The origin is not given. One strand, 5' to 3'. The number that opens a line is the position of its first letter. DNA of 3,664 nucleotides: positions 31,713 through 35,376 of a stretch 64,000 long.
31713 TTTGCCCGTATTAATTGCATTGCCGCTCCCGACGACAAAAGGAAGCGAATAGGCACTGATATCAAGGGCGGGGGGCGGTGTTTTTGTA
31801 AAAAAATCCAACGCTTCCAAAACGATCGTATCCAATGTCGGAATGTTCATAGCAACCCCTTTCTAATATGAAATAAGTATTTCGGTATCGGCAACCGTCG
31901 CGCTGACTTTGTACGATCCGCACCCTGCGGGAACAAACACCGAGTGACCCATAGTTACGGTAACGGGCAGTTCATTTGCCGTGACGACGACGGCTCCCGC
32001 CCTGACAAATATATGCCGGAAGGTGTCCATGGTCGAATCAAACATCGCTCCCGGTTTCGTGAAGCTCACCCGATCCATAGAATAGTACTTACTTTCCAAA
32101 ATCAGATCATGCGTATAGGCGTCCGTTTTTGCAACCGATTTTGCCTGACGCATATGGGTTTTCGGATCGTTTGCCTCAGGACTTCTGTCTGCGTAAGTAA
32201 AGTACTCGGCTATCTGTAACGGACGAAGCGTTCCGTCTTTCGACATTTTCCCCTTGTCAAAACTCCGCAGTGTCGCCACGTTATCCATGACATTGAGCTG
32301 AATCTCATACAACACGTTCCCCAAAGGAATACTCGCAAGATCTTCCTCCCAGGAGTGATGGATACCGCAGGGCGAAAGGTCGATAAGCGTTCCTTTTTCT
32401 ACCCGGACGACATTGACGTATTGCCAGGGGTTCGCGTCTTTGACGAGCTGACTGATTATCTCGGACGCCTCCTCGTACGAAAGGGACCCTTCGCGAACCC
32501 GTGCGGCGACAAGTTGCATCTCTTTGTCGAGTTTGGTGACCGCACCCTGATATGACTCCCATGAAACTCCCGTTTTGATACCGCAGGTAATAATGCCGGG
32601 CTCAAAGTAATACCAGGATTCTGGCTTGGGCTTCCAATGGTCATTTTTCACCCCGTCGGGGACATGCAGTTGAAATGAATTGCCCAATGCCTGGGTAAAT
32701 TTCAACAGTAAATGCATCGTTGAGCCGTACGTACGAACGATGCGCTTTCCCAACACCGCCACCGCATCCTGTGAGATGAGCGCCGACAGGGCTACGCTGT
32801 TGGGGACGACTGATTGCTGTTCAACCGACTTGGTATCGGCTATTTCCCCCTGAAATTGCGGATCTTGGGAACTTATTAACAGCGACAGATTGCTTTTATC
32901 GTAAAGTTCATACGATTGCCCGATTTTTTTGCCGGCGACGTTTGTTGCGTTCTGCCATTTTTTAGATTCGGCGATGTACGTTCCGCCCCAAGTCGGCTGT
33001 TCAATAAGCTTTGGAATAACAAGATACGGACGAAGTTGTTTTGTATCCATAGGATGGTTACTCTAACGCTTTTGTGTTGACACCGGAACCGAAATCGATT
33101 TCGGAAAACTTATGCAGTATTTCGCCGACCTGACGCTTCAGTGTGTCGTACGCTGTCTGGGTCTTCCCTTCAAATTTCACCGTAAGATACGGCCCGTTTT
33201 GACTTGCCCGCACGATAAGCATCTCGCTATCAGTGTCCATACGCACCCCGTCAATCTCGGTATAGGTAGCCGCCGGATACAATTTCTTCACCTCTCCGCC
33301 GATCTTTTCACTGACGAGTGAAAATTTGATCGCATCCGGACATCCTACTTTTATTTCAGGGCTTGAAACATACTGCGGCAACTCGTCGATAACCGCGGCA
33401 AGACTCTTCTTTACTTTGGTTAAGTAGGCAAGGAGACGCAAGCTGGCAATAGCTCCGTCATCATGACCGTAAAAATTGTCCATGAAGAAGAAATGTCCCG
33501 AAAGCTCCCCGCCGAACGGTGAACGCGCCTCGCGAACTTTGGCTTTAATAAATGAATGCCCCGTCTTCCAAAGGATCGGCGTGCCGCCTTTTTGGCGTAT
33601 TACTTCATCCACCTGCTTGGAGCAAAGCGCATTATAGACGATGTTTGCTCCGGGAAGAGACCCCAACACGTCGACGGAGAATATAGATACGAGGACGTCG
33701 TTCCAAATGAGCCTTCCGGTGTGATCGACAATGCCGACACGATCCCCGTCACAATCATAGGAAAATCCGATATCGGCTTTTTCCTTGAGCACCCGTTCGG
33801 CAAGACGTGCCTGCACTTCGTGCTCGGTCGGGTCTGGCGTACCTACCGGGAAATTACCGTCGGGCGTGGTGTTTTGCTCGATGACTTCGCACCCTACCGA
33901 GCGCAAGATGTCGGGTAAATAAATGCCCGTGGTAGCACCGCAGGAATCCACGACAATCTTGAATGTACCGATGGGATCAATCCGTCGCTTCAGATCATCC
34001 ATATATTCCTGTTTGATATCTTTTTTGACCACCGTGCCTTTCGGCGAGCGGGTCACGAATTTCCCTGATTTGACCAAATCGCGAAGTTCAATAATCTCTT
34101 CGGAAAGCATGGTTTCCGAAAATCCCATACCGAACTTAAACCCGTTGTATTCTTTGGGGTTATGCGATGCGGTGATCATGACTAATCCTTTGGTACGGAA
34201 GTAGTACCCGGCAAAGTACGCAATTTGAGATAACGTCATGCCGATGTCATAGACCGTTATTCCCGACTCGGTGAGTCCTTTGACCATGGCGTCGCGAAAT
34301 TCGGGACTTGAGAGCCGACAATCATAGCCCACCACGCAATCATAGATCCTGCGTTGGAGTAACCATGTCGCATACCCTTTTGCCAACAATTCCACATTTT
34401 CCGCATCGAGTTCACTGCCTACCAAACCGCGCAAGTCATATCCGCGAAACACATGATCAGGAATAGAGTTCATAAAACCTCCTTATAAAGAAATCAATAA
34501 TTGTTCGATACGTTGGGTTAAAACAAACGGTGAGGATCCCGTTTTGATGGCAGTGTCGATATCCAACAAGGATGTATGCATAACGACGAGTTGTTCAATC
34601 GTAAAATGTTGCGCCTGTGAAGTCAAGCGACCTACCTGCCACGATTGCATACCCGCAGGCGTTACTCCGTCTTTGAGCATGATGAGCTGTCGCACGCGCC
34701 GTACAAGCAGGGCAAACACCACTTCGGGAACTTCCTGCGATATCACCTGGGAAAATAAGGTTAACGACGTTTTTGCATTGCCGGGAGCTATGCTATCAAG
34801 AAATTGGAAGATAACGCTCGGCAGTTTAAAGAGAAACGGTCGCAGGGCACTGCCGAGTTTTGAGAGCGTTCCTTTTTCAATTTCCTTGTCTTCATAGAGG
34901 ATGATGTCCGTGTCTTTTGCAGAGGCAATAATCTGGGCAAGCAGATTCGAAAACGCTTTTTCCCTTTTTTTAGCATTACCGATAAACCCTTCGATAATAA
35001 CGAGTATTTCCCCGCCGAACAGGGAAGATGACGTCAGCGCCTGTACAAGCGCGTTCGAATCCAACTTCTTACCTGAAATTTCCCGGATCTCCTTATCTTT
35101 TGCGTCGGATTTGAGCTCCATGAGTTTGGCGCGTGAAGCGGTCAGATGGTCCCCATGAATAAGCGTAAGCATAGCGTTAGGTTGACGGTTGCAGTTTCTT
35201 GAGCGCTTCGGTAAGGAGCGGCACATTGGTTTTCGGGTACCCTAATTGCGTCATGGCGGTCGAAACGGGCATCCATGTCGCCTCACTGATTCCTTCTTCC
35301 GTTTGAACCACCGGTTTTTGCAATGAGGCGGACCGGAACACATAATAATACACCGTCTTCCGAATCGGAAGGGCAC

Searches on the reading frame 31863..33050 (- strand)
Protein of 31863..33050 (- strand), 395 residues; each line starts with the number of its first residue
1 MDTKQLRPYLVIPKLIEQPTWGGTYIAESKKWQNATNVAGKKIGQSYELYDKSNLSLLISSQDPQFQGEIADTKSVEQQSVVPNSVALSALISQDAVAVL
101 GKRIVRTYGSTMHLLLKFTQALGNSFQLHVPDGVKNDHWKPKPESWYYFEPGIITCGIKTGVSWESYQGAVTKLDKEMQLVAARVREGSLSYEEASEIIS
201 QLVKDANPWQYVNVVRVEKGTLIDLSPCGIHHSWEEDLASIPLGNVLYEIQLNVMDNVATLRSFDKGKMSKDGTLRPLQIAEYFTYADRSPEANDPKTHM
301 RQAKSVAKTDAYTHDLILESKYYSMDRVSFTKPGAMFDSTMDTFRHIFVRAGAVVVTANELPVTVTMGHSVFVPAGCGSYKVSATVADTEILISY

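Call 15: search_protein_families(library=pfam, proteins=[window:31863-33050:-])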
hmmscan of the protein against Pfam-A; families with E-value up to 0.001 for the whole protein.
window:31863-33050:- (395 aa): 1 family
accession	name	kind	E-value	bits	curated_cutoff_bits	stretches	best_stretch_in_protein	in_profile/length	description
PF21621.3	MPI_cupin_dom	-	0.00061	20.2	27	0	321-385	9-71/79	Mannose-6-phosphate isomerase, cupin domain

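Call 16: search_protein_families(library=ncbifam, proteins=[window:31863-33050:-], max_evalue=0.00001)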
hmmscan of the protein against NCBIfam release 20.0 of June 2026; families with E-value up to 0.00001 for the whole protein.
window:31863-33050:- (395 aa): 0 families

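Call 33: search_solved_structures(query=window:31863-33050:-, max_evalue=1)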
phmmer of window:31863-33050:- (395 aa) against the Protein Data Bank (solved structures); distinct sequences matched with E-value up to 1: 4.
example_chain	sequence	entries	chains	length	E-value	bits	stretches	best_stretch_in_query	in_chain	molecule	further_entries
6l9i_A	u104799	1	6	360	0.56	12.4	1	130-161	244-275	Oxalate decarboxylase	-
9mva_A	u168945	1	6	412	0.92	11.7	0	293-369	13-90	Amikacin resistance N-acetyltransferase Eis2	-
6rft_A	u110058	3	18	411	0.95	11.7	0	293-369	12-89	Uncharacterized N-acetyltransferase D2E36_21790 | Eis2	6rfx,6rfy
7t87_C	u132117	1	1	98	0.98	11.6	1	324-358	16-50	Centyrin S17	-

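Call 70: search_solved_structures(query=A2, max_evalue=1, show_alignments=1)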
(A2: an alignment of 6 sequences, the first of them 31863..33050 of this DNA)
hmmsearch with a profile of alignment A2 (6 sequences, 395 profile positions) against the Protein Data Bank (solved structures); distinct sequences matched with E-value up to 1: 1.
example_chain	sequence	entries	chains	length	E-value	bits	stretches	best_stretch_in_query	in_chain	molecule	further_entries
2bju_A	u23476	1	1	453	0.62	11.8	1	134-213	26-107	PLASMEPSIN II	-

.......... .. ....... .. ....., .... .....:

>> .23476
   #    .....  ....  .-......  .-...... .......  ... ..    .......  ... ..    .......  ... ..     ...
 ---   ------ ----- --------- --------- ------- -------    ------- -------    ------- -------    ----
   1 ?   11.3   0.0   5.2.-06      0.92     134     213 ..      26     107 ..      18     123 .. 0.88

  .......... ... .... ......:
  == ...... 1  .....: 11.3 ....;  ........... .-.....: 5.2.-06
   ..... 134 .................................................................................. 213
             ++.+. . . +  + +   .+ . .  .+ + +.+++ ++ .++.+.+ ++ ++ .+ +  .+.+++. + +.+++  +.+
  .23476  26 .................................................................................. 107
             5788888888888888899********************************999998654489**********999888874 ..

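Call 74: find_homologous_proteins(query=window:31863-33050:-)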
Query window:31863-33050:- (395 aa): 735 proteins with E <= 0.001 among 7020 candidates; the best 120 are listed.
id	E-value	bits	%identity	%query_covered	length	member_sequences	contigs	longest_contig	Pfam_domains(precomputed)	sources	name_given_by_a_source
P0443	4.3e-258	873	98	100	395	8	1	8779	-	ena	-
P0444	4.7e-216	735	80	100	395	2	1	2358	-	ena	-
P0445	6.4e-216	735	80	100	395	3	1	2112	-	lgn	-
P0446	2.2e-215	733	79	100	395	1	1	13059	-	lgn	-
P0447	3.0e-215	733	79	100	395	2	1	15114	-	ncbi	-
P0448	1.6e-214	730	79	100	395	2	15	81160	-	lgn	-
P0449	1.4e-212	724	79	100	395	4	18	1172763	-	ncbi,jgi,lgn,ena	jgi:mannose-6-phosphate isomerase class I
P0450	2.5e-211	720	79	100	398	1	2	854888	-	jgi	-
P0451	9.3e-211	718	77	100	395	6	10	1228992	-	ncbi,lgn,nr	ncbi:hypothetical protein KJZ67_05255 [Patescibacteria group bacterium]|nr:hypothetical protein [Pat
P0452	3.8e-207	706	77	100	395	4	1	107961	-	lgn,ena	-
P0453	4.9e-206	702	77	100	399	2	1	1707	-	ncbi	-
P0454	1.2e-205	701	76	100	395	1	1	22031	-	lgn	-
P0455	2.0e-186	638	68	100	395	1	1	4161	-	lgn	-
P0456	1.1e-185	635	71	100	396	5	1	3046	-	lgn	-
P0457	6.7e-184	629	68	100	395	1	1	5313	-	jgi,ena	-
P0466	9.0e-178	609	68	99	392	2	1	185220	PF21621.4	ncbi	-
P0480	1.5e-167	575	65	98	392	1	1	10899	PF21621.4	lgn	-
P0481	7.9e-166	570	64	100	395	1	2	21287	PF21621.4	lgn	-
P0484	1.2e-164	566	63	100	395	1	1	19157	PF21621.4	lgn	-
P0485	1.5e-164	566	61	98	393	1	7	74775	PF21621.4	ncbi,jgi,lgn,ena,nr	ncbi:MAG TPA: hypothetical protein VJB96_01950 [Patescibacteria group bacterium]|nr:hypothetical pro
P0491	7.1e-156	537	61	100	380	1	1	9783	PF21621.4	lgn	-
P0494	2.2e-151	522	56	100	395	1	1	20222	PF21621.4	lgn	-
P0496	2.1e-143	496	55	98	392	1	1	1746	PF21621.4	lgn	-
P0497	6.5e-142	491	54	98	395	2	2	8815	PF21621.4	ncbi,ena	-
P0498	2.0e-141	490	55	99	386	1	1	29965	PF21621.4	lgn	-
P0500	5.6e-139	482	54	99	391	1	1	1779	PF21621.4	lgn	-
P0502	1.7e-138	480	53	100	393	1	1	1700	PF21621.4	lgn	-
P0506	1.2e-136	474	54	99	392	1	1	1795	PF21621.4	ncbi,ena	ncbi:MAG: hypothetical protein AAB874_08210 [Patescibacteria group bacterium]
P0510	6.6e-135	468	52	98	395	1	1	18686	PF21621.4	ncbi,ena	-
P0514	4.3e-133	462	52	99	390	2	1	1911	PF21621.4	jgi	jgi:mannose-6-phosphate isomerase class I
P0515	1.0e-132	461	51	98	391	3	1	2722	PF21621.4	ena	-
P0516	1.3e-132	461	52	98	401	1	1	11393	PF21621.4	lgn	-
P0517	7.0e-132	458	50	98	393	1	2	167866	PF21621.4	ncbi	-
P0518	1.8e-131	457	49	100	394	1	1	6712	PF21621.4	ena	-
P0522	5.1e-130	452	50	100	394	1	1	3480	PF21621.4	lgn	-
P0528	4.0e-128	446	49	100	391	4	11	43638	PF21621.4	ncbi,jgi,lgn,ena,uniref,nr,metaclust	ncbi:TPA: hypothetical protein DIV55_02090 [Patescibacteria group bacterium]|uniref:Mannose-6-phosph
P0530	7.8e-128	445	49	100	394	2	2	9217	PF21621.4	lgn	-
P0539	6.8e-127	442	50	98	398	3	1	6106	PF21621.4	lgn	-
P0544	2.3e-125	437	50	98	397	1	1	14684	PF21621.4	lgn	-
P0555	5.3e-124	432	48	98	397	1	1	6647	PF21621.4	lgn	-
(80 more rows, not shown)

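Call 81: predict_structure(alignment_id=A3)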
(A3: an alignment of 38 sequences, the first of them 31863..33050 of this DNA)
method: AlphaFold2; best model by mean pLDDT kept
length: 395 residues; sequences in the alignment: 38
mean_pLDDT: 93.1   pTM: 0.91
mean pLDDT of the five models: 93.1, 92.0, 89.5, 89.4, 89.1
residues with pLDDT >= 90: 332; 70-90: 46; 50-70: 14; < 50: 3
segments of 3 or more residues with pLDDT < 50: 1-3
pLDDT, mean of each block of 10 residues (from residue 1): 74 90 86 90 93 98 95 90 96 97 97 95 84 91 94 93 97 97 97 96 94 93 95 78 77 92 88 93 97 96 97 97 97 98 98 97 98 98 98 94
secondary structure, 60 per line:
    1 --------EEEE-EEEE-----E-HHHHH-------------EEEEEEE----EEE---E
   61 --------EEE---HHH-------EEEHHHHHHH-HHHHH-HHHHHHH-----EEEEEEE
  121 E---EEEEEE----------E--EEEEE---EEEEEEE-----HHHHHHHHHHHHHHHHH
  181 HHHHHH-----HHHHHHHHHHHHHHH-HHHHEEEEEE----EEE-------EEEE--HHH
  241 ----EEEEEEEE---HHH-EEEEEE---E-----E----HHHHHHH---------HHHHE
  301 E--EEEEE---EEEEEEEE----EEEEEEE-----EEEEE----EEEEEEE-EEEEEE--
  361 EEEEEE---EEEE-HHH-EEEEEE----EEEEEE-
elements in order: E9-12 E14-17 H25-29 E43-49 E54-56 E69-71 E85-87 H88-94 H96-100 H102-108 E114-121 E125-130 E144-148 E152-158 H164-186 H192-206 H208-211 E212-217 E222-224 E232-235 E245-252 E260-265 H280-286 H296-299 E304-308 E312-319 E324-330 E336-340 E345-351 E353-358 E361-366 E370-373 E379-384 E389-394

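Call 83: fold_search(model_id=the predicted structure, library=pdb)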
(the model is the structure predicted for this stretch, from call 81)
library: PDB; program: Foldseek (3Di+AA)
matches with E <= 10: 1343; with E <= 0.001: 347
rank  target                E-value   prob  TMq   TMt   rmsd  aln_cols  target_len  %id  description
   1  1qwr_B                1.6e-20  1.00  0.64  0.80   4.5       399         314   15  Crystal Structure Analysis of the Mannose 6-Phosphate Isomerase from Bacillus subtilis (released 2004-03-02)
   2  3h1m                  4.6e-20  1.00  0.63  0.63   7.7       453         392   13  Crystal structure of mannose 6-phosphate isomerase (holo; zinc bound) (released 2009-05-19)
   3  1qwr_A                6.0e-20  1.00  0.64  0.79   4.5       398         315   14  Crystal Structure Analysis of the Mannose 6-Phosphate Isomerase from Bacillus subtilis (released 2004-03-02)
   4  5zv0                  1.0e-19  1.00  0.63  0.64   7.5       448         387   14  Crystal structure of E264A mutant of phosphomannose isomerase from Salmonella typhimurium (released 2019-05-01)
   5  3h1w                  1.1e-19  1.00  0.63  0.64   7.9       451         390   14  Crystal structure of mannose 6-phosphate isomerase bound with zinc and yttrium (released 2009-05-19)
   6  5zuy                  1.1e-19  1.00  0.63  0.63   8.0       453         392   14  Crystal structure of E134H mutant of phosphomannose isomerase from Salmonella typhimurium (released 2019-05-01)
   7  3h1y                  1.3e-19  1.00  0.63  0.64   7.9       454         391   15  Crystal structure of mannose 6-phosphate isomerase from Salmonella typhimurium bound to substrate (f6p)and metal atom (z (released 2009-05-19)
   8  5zuw                  1.8e-19  1.00  0.64  0.64   7.8       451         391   15  Crystal structure of H99Q mutant of phosphomannose isomerase from Salmonella typhimurium (released 2019-05-01)
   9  5zvx                  1.9e-19  1.00  0.63  0.64   8.0       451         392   14  Crystal structure of K86A mutant of phosphomannose isomerase from Salmonella typhimurium (released 2019-05-01)
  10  2wfp                  1.9e-19  1.00  0.61  0.62   8.3       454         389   14  Crystal structure of mannose 6-phosphate isomerase (apo form) from Salmonella typhimurium (released 2009-07-14)
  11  5zt5                  2.2e-19  1.00  0.63  0.64   7.9       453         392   14  Crystal structure of E134A mutant of phosphomannose isomerase from Salmonella typhimurium (released 2019-05-01)
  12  5zt4                  2.5e-19  1.00  0.64  0.65   7.9       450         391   14  Crystal structure of H99A mutant of phosphomannose isomerase from Salmonella typhimurium (released 2019-05-01)
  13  5zvr                  6.5e-19  1.00  0.64  0.65   7.8       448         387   14  Crystal structure of R274A mutant of phosphomannose isomerase from Salmonella typhimurium (released 2019-05-01)
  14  5zvu                  7.3e-19  1.00  0.64  0.66   7.7       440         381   15  Crystal structure of K132A mutant of phosphomannose isomerase from Salmonella typhimurium (released 2019-05-01)
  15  5zt6                  1.0e-18  1.00  0.63  0.64   7.9       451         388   15  Crystal structure of H255A mutant of phosphomannose isomerase from Salmonella typhimurium (released 2019-05-01)
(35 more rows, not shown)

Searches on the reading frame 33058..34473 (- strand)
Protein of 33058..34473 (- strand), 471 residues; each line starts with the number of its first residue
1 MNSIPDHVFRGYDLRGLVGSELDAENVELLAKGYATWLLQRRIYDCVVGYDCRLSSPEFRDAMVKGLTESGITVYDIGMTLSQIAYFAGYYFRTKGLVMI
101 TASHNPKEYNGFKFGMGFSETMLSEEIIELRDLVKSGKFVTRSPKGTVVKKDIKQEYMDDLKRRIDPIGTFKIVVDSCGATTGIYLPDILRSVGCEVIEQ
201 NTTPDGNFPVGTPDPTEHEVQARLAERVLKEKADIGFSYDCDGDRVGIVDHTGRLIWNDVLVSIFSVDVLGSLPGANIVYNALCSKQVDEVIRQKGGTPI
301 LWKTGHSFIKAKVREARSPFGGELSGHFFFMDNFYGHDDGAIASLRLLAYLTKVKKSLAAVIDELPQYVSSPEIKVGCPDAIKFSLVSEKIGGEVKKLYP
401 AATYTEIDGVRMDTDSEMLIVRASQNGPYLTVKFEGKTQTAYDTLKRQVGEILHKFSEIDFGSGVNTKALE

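Call 15: search_protein_families(library=pfam, proteins=[window:33058-34473:-])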
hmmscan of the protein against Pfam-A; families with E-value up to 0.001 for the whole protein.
window:33058-34473:- (471 aa): 3 families
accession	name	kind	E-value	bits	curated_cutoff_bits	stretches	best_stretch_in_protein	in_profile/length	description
PF02878.22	PGM_PMM_I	-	3.4e-29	101.7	22.5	1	8-137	3-134/138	Phosphoglucomutase/phosphomannomutase, alpha/beta/alpha domain I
PF02879.22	PGM_PMM_II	-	1.8e-23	83.5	29.3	1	156-253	2-103/103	Phosphoglucomutase/phosphomannomutase, alpha/beta/alpha domain II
PF02880.22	PGM_PMM_III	-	7.6e-20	71.6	20.7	1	260-367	4-113/115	Phosphoglucomutase/phosphomannomutase, alpha/beta/alpha domain III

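Call 16: search_protein_families(library=ncbifam, proteins=[window:33058-34473:-], max_evalue=0.00001)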
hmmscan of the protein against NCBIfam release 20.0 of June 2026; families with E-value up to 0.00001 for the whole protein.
window:33058-34473:- (471 aa): 5 families
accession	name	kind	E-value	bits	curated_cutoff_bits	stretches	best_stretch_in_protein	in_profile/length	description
NF046027.1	PhglucPhmanMutPgmG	equivalog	5.1e-108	361.7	600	1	7-455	8-452/460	phosphoglucomutase/phosphomannomutase PgmG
TIGR03990.1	Arch_GlmM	equivalog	3.9e-86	289.7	439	1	8-450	3-441/444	phosphoglucosamine mutase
NF007088.0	PRK09542.1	equivalog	1.9e-79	267.8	618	1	6-453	9-453/456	phosphomannomutase/phosphoglucomutase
NF011943.0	PRK15414.1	subfamily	8.9e-55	186.5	801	1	8-440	6-440/456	phosphomannomutase CpsG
TIGR01455.1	glmM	equivalog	7e-43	146.9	447.55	1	14-368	6-367/442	phosphoglucosamine mutase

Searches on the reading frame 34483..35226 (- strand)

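Call 15: search_protein_families(library=pfam, proteins=[window:34483-35226:-])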
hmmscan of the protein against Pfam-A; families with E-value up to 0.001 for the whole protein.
window:34483-35226:- (247 aa): 1 family
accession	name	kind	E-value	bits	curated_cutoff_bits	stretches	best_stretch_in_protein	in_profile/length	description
PF21694.2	DNA_pol3_delta_C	-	1.5e-08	35.1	27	1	139-232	4-108/121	DNA polymerase III delta subunit, C-terminal domain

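Call 16: search_protein_families(library=ncbifam, proteins=[window:34483-35226:-], max_evalue=0.00001)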
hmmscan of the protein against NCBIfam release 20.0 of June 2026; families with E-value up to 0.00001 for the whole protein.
window:34483-35226:- (247 aa): 1 family
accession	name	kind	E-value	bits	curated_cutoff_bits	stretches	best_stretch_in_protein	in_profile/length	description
TIGR01128.2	holA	equivalog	2.6e-21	76.3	80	2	139-245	199-314/316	DNA polymerase III subunit delta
